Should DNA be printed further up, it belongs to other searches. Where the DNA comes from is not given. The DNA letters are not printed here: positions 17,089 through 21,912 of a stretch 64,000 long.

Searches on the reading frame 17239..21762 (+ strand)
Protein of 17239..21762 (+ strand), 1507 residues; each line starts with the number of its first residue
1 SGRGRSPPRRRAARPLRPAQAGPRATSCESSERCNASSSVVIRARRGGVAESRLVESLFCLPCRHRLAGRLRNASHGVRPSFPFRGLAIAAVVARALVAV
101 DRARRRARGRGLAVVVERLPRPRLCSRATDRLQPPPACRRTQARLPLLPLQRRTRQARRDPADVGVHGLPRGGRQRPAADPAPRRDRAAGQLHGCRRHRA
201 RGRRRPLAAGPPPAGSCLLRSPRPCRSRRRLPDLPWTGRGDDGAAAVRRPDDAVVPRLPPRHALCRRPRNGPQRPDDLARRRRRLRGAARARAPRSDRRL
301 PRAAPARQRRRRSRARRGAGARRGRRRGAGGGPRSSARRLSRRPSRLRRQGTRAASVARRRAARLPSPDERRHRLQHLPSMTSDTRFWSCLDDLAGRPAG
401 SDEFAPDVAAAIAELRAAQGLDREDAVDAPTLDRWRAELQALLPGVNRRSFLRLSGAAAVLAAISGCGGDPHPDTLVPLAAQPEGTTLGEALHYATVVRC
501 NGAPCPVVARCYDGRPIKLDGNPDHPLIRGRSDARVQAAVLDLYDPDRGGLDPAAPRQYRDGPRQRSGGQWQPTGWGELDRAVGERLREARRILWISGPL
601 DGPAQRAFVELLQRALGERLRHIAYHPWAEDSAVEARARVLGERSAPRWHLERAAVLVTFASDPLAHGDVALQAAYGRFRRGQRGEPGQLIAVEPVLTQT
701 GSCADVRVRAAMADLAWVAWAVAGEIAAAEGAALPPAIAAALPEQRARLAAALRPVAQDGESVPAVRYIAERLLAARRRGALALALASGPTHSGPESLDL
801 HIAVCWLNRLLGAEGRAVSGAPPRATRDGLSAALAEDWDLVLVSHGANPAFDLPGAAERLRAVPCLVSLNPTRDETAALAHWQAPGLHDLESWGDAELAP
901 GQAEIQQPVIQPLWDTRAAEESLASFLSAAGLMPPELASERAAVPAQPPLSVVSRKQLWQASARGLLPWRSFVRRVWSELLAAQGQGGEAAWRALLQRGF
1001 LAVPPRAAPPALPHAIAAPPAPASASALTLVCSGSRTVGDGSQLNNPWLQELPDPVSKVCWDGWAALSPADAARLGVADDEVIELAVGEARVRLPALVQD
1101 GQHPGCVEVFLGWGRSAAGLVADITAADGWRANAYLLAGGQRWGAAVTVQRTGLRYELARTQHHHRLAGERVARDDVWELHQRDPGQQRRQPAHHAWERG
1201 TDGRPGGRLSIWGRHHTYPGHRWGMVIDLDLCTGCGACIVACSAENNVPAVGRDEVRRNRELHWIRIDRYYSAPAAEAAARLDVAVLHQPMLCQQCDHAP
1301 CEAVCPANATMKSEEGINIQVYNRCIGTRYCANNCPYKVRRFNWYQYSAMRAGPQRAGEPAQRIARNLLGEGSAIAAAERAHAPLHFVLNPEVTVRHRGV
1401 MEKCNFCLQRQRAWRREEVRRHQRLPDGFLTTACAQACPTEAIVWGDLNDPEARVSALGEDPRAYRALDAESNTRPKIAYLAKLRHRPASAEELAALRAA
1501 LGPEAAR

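Call 47: search_protein_families(library=pfam, proteins=[window:17239-21762:+], max_evalue=0.0001)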
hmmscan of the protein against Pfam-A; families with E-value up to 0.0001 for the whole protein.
window:17239-21762:+ (1507 aa): 8 families
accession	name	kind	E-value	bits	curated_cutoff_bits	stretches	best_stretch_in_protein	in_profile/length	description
PF12838.12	Fer4_7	-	7.2e-11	42.8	27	1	1232-1309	2-52/52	4Fe-4S dicluster domain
PF13247.11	Fer4_11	-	2.7e-08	34.3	26.2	1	1286-1347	3-66/100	4Fe-4S dicluster domain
PF01568.27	Molydop_binding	-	1.9e-06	28.3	26.8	1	1064-1125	31-93/110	Molydopterin dinucleotide binding domain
PF13183.11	Fer4_8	-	2.3e-06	28.5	27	0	1229-1308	2-67/68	4Fe-4S dicluster domain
PF13237.11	Fer4_10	-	3.1e-06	27.4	25.5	0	1225-1254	2-33/53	4Fe-4S dicluster domain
PF12837.12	Fer4_6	-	1.8e-05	24.9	25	0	1226-1244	3-21/24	4Fe-4S binding domain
PF12797.12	Fer4_2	-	2e-05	24.7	24.5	1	1223-1244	1-22/22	4Fe-4S binding domain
PF13187.11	Fer4_9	-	8.2e-05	23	27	0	1293-1338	2-50/52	4Fe-4S dicluster domain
